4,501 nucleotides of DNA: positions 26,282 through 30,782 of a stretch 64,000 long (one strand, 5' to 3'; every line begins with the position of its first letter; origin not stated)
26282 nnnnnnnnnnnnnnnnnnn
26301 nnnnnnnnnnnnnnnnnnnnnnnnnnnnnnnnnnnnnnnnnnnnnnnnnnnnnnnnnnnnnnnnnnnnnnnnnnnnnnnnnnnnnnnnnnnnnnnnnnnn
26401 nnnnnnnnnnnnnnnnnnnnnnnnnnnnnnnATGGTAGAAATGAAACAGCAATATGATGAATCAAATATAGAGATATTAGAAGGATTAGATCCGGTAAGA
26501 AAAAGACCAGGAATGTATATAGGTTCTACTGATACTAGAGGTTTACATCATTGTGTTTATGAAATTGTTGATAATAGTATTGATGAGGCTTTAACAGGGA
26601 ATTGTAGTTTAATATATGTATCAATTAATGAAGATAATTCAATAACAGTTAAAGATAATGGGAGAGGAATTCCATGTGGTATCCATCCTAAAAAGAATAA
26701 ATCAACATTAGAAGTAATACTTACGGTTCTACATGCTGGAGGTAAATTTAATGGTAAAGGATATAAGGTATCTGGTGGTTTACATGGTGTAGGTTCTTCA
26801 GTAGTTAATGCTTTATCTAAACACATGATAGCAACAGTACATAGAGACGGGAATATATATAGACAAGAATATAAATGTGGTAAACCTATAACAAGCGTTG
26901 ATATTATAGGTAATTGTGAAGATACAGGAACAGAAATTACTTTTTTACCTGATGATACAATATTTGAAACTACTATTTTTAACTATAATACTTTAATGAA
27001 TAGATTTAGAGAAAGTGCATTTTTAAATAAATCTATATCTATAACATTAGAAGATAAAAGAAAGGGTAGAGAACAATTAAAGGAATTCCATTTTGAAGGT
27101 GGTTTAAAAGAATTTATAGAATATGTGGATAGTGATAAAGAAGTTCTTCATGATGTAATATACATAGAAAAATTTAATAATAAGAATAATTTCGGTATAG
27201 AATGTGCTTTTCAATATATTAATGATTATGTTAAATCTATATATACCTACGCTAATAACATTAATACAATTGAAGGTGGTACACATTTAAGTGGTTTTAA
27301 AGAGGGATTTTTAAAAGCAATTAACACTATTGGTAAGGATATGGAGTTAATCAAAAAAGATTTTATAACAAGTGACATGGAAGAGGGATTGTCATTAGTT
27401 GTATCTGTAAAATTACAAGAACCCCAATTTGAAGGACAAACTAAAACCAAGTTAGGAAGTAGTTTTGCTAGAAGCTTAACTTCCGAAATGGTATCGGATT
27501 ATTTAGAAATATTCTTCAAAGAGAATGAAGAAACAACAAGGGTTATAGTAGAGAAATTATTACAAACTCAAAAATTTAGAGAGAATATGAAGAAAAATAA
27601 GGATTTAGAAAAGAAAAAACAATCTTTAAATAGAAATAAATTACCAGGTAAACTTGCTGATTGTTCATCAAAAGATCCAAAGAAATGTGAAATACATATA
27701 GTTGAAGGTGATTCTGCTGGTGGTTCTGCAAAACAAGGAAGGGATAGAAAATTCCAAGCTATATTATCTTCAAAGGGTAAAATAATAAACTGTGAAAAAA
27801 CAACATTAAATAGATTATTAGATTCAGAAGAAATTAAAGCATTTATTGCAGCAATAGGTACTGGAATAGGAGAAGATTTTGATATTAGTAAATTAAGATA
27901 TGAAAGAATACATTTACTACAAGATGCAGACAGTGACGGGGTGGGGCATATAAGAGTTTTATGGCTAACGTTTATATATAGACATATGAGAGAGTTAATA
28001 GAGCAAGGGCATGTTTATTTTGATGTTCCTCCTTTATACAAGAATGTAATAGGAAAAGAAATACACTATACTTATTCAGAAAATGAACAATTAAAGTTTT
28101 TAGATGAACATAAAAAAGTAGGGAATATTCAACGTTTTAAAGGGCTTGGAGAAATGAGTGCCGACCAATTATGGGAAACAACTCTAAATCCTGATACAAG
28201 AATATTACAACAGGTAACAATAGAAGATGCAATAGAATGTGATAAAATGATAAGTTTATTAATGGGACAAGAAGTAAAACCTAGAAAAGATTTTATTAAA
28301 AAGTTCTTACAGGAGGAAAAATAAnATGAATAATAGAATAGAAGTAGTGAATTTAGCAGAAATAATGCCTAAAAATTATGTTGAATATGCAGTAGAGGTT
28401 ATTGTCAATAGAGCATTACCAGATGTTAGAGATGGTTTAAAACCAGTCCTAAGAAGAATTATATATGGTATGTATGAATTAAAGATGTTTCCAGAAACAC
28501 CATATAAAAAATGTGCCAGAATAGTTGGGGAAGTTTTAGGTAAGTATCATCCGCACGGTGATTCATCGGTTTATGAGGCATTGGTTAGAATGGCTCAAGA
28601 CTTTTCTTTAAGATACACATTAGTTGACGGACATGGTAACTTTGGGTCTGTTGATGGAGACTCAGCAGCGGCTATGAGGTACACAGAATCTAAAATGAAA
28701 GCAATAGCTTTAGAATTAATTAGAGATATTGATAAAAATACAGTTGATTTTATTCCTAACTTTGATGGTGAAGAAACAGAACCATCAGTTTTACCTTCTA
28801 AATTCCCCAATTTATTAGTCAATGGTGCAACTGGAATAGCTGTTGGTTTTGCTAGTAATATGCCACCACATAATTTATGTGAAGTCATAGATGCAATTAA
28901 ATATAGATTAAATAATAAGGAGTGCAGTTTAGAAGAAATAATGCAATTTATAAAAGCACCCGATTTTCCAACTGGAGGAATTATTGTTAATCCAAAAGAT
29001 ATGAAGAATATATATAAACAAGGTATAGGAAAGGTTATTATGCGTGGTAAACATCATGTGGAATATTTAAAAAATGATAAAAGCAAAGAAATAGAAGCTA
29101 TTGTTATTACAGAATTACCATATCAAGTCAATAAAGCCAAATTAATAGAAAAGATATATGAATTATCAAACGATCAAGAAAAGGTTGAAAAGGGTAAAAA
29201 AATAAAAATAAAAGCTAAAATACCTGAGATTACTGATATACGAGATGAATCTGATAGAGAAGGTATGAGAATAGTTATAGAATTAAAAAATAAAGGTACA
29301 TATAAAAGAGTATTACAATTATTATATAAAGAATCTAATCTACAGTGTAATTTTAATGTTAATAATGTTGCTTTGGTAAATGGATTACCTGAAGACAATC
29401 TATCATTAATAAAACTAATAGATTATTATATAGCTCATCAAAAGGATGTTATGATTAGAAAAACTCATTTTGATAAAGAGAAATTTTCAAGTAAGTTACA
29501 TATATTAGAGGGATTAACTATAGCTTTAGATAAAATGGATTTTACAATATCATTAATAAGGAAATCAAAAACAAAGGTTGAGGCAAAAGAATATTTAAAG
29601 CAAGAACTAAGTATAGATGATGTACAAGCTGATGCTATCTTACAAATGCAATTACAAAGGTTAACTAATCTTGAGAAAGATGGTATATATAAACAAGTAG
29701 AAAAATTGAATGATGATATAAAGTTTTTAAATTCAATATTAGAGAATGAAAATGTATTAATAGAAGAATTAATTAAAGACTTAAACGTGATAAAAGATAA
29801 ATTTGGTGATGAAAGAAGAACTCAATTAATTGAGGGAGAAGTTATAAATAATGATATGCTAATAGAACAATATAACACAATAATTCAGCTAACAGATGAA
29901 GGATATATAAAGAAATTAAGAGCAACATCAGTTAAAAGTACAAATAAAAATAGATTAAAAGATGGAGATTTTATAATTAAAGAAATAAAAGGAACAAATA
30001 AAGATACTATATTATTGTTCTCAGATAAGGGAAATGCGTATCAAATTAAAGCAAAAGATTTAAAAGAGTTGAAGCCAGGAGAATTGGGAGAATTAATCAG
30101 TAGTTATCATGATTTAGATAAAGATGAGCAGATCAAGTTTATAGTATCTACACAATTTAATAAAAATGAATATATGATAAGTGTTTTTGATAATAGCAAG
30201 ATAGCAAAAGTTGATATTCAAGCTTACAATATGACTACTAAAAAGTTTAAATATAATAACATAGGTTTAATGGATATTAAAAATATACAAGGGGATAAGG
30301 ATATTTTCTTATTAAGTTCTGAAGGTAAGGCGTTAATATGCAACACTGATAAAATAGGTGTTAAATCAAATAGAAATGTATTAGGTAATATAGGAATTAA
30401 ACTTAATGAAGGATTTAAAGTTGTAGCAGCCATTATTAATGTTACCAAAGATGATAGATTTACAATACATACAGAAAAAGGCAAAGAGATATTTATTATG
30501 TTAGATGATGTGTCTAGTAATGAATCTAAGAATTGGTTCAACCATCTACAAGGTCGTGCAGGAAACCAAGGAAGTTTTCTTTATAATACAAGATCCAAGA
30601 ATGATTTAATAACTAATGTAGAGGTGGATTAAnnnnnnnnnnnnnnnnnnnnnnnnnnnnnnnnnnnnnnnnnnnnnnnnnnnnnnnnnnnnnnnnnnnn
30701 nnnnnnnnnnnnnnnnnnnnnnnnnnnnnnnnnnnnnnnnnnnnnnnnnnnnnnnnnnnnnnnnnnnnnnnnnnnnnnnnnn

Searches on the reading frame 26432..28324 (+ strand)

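Call 28: search_protein_families(library=phrogs, proteins=[window:26432-28324:+], max_evalue=0.00001)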
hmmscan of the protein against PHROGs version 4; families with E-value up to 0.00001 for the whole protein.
window:26432-28324:+ (630 aa): 4 families
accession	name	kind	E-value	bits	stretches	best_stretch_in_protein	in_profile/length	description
phrog_543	-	DNA, RNA and nucleotide metabolism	1.4e-154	516.9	1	3-628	18-642/661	DNA topoisomerase II large subunit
phrog_28877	-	DNA, RNA and nucleotide metabolism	2.3e-98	331.3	1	8-627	3-670/1441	DNA topoisomerase II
phrog_7229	-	DNA, RNA and nucleotide metabolism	6.6e-30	105.1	1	460-624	7-164/172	DNA topoisomerase II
phrog_12023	-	DNA, RNA and nucleotide metabolism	7.6e-12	45.8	1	567-626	3-62/71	DNA topoisomerase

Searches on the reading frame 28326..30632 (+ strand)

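Call 28: search_protein_families(library=phrogs, proteins=[window:28326-30632:+], max_evalue=0.00001)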
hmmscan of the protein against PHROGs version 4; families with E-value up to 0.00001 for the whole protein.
window:28326-30632:+ (768 aa): 3 families
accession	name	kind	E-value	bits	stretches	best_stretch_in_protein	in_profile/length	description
phrog_551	-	DNA, RNA and nucleotide metabolism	3.7e-151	506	1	5-727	7-699/701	DNA topoisomerase II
phrog_28877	-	DNA, RNA and nucleotide metabolism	3.5e-149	499.7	1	9-763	687-1434/1441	DNA topoisomerase II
phrog_20354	-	DNA, RNA and nucleotide metabolism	1e-25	91.8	1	10-138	8-136/142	DNA topoisomerase II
